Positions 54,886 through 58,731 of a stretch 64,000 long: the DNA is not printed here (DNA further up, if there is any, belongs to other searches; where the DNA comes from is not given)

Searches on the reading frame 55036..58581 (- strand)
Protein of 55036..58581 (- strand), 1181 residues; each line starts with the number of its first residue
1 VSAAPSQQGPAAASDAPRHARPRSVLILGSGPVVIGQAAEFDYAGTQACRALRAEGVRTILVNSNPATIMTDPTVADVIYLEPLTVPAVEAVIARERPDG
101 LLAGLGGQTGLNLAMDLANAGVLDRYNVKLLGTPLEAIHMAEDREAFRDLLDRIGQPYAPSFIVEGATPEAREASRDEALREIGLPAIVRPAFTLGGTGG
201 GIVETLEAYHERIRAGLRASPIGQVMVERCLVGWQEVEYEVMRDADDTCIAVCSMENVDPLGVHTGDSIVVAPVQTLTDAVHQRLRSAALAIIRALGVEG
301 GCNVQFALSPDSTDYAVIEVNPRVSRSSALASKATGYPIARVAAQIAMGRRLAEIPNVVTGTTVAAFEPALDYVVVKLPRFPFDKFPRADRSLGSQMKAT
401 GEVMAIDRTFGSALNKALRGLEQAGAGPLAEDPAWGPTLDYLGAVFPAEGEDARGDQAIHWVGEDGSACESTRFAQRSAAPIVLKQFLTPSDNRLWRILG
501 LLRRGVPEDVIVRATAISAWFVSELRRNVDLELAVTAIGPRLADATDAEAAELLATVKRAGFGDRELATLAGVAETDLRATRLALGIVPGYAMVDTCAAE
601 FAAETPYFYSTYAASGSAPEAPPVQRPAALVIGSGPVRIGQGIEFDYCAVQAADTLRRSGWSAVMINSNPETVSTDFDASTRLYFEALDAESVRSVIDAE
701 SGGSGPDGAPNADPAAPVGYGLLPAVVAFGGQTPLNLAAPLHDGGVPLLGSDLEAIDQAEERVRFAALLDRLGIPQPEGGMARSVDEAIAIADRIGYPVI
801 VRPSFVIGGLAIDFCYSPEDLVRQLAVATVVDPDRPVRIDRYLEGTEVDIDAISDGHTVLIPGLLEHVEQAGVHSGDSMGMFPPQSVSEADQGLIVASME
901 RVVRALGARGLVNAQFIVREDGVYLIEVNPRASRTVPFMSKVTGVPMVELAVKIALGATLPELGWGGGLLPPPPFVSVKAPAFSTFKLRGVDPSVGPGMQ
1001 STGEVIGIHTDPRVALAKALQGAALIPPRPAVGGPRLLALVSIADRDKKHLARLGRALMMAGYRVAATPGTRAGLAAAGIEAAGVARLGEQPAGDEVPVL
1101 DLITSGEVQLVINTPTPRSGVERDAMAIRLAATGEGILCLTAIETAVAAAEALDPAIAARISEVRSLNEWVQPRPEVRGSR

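Call 85: search_protein_families(library=pfam, proteins=[window:55036-58581:-], max_evalue=0.00001)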
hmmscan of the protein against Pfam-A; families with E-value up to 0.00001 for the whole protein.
window:55036-58581:- (1181 aa): 8 families
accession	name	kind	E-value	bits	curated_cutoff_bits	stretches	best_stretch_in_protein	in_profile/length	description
PF02786.22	CPSase_L_D2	-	7.4e-102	339.7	19.8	2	143-354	1-210/211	Carbamoyl-phosphate synthase L chain, ATP binding domain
PF25596.1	CPSase_L_D1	-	2.1e-83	276.4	27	2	23-139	3-117/118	Carbamoyl phosphate synthase preATP-grasp domain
PF15632.11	ATPgrasp_Ter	-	1.7e-14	54.2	29.1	1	841-958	9-111/131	ATP-grasp in the biosynthetic pathway with Ter operon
PF07478.18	Dala_Dala_lig_C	-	4.3e-14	53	24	1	789-930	29-174/204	D-ala D-ala ligase C-terminus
PF02142.27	MGS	-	2.2e-12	47.4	24.1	1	1052-1141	3-94/94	MGS-like domain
PF02787.25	CPSase_L_D3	-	3.5e-11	43.4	26.6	1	489-570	5-79/80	Carbamoyl-phosphate synthetase large chain, oligomerisation domain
PF02655.19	ATP-grasp_3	-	5.5e-11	43.2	23.2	1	764-932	6-157/160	ATP-grasp domain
PF02222.28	ATP-grasp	-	4.2e-06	27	27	0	174-325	20-164/179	ATP-grasp domain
